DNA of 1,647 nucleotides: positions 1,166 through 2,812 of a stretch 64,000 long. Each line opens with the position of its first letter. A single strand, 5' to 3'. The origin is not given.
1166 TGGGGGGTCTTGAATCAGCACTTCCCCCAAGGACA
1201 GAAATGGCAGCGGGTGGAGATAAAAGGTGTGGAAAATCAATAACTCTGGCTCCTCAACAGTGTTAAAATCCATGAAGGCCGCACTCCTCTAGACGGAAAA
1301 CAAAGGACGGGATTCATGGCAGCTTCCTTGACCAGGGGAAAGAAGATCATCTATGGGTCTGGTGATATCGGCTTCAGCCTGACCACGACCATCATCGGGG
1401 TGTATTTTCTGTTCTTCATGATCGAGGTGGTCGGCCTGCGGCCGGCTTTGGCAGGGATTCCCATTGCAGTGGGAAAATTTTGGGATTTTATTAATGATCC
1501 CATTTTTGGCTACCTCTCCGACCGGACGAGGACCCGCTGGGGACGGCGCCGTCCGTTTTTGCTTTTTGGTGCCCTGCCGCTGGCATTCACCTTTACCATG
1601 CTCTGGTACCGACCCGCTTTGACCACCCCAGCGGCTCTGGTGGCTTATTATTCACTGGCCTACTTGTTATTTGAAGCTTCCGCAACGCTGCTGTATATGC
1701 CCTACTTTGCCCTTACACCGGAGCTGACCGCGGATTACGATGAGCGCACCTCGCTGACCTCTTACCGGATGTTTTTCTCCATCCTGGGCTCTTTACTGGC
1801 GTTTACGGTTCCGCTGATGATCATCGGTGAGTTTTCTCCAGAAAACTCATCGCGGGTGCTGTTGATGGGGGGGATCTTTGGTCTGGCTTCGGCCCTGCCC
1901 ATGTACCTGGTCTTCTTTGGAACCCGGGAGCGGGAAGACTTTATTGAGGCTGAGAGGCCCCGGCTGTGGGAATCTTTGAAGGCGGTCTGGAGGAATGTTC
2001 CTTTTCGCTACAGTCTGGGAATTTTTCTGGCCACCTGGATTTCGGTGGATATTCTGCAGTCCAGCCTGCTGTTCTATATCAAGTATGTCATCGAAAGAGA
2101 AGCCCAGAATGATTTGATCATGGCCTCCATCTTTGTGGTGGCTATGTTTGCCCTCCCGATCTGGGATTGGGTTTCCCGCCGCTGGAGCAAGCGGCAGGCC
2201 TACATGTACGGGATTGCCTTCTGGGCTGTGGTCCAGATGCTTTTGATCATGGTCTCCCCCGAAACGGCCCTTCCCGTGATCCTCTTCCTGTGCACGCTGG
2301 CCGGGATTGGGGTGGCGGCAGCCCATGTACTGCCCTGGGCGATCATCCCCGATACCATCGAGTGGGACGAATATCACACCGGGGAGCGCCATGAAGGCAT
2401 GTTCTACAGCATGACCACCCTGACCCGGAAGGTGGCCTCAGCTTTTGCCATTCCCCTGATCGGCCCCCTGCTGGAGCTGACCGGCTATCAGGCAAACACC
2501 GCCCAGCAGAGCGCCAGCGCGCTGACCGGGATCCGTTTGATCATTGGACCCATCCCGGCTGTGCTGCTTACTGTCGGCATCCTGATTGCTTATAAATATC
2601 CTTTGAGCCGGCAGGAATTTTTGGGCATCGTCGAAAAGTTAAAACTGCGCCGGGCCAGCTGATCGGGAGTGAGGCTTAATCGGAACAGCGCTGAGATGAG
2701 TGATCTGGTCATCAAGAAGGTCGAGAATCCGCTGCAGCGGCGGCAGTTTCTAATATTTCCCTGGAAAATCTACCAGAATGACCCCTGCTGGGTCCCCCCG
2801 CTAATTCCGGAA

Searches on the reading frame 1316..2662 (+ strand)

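Call 26: search_protein_families(library=ncbifam, proteins=[window:1316-2662:+], max_evalue=1e-10)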
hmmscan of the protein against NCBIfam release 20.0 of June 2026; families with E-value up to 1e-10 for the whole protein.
window:1316-2662:+ (448 aa): 5 families
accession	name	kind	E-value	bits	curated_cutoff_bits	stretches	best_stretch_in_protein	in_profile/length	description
TIGR00792.1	gph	subfamily_domain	9.1e-91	304.7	231.35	1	10-443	1-435/437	glycoside-pentoside-hexuronide (GPH):cation symporter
NF007353.0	PRK09848.1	equivalog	3.9e-62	210.5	528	1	4-447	4-446/457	glucuronide transporter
NF007237.0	PRK09669.1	subfamily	9.5e-62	209.1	610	1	3-446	4-446/461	putative symporter YagG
NF007749.0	PRK10429.1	equivalog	1e-58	199.3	456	1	4-429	2-433/473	melibiose:sodium transporter MelB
NF008526.0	PRK11462.1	equivalog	6.5e-44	150.4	836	1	8-440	9-440/460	glycoside-pentoside-hexuronide family transporter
